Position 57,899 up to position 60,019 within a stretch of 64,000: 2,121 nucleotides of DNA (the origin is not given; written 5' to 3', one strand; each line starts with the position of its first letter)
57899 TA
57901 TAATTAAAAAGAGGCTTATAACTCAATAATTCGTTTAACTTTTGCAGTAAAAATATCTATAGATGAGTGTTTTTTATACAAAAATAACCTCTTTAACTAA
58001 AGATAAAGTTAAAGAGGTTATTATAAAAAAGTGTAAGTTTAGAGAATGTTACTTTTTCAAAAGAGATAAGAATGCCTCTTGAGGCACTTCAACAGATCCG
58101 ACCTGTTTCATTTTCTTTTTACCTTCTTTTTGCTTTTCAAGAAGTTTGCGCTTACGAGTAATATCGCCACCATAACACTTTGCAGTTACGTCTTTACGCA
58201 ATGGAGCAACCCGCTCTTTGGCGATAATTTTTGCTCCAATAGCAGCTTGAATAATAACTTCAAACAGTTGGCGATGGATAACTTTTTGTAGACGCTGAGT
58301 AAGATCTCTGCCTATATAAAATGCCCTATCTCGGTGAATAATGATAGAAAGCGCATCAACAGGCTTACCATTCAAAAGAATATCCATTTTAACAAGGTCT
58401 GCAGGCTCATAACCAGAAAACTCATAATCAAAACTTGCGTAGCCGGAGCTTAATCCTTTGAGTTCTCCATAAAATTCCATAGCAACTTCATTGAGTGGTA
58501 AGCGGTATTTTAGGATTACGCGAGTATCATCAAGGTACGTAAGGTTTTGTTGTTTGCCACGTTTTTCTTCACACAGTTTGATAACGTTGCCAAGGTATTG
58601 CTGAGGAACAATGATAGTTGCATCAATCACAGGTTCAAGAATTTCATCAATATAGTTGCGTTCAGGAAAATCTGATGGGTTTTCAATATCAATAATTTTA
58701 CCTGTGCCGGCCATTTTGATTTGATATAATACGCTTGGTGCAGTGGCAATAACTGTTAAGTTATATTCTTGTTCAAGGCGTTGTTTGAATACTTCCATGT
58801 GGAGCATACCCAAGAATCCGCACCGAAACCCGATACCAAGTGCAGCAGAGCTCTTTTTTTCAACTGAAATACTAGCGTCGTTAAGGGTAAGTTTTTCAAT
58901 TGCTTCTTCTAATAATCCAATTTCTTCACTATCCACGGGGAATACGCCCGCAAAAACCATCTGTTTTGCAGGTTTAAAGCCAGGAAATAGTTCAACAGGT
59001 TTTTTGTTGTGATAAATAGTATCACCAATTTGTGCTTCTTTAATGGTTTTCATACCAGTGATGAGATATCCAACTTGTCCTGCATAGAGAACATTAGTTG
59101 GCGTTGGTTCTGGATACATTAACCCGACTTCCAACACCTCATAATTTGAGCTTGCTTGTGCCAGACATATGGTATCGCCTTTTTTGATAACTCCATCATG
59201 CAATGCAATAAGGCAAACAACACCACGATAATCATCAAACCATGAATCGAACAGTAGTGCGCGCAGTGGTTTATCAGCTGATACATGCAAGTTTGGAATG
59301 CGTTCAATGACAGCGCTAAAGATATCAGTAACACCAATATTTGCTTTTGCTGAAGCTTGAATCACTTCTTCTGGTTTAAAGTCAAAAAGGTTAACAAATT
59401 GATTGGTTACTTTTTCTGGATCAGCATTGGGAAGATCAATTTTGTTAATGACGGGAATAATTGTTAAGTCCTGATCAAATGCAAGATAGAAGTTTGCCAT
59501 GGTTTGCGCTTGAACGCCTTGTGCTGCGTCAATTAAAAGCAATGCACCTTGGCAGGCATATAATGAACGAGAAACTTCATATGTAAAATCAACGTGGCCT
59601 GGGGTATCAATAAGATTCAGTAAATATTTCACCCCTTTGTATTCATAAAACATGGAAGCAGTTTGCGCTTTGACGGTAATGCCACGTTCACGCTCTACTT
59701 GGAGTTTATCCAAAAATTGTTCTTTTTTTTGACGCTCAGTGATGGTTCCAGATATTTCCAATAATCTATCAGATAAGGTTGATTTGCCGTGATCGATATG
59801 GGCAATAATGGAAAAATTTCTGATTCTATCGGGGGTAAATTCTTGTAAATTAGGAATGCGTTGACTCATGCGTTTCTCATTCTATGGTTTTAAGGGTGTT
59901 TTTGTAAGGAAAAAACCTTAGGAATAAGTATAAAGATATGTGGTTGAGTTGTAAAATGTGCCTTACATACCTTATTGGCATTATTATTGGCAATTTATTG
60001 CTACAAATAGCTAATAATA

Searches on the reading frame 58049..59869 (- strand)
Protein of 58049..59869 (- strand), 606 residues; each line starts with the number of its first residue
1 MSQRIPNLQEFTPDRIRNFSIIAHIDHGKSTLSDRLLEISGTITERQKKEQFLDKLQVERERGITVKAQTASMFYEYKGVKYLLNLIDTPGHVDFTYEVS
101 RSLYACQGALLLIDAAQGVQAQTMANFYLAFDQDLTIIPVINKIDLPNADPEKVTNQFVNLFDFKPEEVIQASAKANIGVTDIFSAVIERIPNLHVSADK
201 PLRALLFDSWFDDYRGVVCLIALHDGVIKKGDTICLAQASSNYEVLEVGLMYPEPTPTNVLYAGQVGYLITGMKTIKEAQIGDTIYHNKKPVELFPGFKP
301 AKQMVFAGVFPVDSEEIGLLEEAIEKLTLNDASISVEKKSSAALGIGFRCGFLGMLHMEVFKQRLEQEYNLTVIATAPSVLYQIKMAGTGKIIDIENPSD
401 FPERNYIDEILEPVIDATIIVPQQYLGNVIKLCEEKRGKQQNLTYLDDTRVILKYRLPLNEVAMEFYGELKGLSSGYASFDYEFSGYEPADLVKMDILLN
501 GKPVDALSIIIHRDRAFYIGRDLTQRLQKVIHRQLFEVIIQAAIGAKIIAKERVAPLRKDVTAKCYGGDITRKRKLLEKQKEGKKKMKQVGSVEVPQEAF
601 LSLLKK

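Call 6: search_protein_families(library=pfam, proteins=[window:58049-59869:-], max_evalue=0.1)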
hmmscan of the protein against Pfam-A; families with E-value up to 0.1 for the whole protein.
window:58049-59869:- (606 aa): 11 families
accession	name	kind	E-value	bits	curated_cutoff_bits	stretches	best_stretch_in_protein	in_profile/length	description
PF00009.33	GTP_EFTU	-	4.3e-55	186.7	26.5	1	15-192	2-187/188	Elongation factor Tu GTP binding domain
PF06421.17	LepA_C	-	3.5e-48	162.6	29.7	1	499-605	1-107/107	GTP-binding protein LepA C-terminus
PF00679.30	EFG_C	-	4.4e-25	88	27.9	1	409-497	1-88/89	Elongation factor G C-terminus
PF03144.31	GTP_EFTU_D2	-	1.1e-09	39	30.3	1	216-285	1-72/73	Elongation factor Tu domain 2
PF00071.28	Ras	-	0.00011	22.3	21.6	1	62-191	28-160/162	Ras family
PF01926.29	MMR_HSR1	-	0.0018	18.8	21.9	1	26-143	9-113/113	50S ribosome-binding GTPase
PF16658.11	RF3_C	-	0.0034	17.6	40.1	1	306-376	12-79/132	Class II release factor RF3, C-terminal domain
PF14492.12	EFG_III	-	0.012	16.1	27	1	304-374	5-72/75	Elongation Factor G, domain III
PF09439.16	SRPRB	-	0.019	14.8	25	1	51-113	18-80/178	Signal recognition particle receptor beta subunit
PF00735.24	Septin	-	0.025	14.3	26.2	1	26-95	14-75/280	Septin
PF22042.2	EF-G_D2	-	0.04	14.5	27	0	202-268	2-67/84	Elongation factor G domain 2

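Call 12: find_encoding_contigs(protein=window:58049-59869:-, flank=8000, max_places=6)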
Protein window:58049-59869:- (606 aa): no gene with exactly this product is on record in the collection.

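Call 13: find_related_loci(query=window:58049-59869:-, collection=genome_contigs, flank=6000)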
Query window:58049-59869:- (606 aa) in genome_contigs; peptide patterns used: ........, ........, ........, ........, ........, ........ (x = any residue, [..] = any of these).
600 stretches matched a pattern (row limit reached: there are more); 598 encode a relative of the query (tblastn E <= 1e-3); the best 80 are kept; 80 distinct loci.
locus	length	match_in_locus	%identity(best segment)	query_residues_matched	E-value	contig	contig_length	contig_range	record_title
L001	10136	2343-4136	71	8-606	0e+0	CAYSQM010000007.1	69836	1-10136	MAG TPA_asm: uncultured Pseudomonadota bacterium isolate SRP302895_co1_156 genome assembly, contig: NODE_697_length_6983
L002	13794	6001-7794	72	8-606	0e+0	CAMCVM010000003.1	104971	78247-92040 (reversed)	MAG: candidate division TM6 bacterium GW2011_GWF2_32_72 isolate ME-21oct19-91 genome assembly, contig: ME-21oct19-C213,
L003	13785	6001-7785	72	7-602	0e+0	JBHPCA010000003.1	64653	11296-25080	Candidatus Dependentiae bacterium isolate SAG AM-311-O15 NODE_3_length_64653_cov_32.919502, whole genome shotgun sequenc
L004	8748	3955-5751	72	7-606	0e+0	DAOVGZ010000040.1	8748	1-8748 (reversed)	MAG TPA_asm: bacterium isolate CSMAG_1328 CSMAG_1328_k141_953053_length_8748_cov_9.0000, whole genome shotgun sequence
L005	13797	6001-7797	71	7-606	0e+0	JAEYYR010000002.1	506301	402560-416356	MAG: bacterium isolate OH_CBlB_59 k127_1700874, whole genome shotgun sequence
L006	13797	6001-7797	71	8-606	0e+0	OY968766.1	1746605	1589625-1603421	MAG: uncultured bacterium isolate MFD04492.bin.1.143 genome assembly, chromosome: 1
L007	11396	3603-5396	68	7-605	0e+0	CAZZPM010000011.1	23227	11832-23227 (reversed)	MAG TPA_asm: uncultured Pseudomonadota bacterium isolate SRP219642_co8_77 genome assembly, contig: NODE_2704_length_2322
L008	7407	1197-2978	57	13-605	0e+0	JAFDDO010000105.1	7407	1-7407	MAG: Deltaproteobacteria bacterium isolate Meg19_1012_Bin_147 Meg19_1012_Bin_147_scaffold_40362, whole genome shotgun se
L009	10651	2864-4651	56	15-605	0e+0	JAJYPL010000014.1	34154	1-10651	MAG: bacterium isolate DS3.bin55 NODE_1056_length_34154_cov_9.488230, whole genome shotgun sequence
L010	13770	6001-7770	54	16-605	0e+0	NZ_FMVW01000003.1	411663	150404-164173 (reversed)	Afifella marina DSM 2698, whole genome shotgun sequence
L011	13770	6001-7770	54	16-605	0e+0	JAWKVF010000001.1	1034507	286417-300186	MAG: Parvularculaceae bacterium isolate AC2.67 AC2.67.fa-1, whole genome shotgun sequence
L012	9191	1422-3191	54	16-605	0e+0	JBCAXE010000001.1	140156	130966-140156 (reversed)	MAG: Pseudomonadota bacterium isolate J06555_11 NODE_1_length_140156_cov_7.395227, whole genome shotgun sequence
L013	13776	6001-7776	55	14-605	0e+0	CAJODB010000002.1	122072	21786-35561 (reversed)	uncultured Alphaproteobacteria bacterium isolate Red_deer_1_mag_183 genome assembly, contig: scaffold_33, whole genome s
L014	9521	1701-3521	55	2-605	0e+0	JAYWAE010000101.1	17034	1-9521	MAG: Pseudobdellovibrionaceae bacterium isolate GL92_UP_concoct_173 GL92_UP_concoct_173_100, whole genome shotgun sequen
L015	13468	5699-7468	54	16-605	0e+0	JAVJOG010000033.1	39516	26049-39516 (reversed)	MAG: Parvibaculum sp. isolate A1-SPW-17 k141_11296, whole genome shotgun sequence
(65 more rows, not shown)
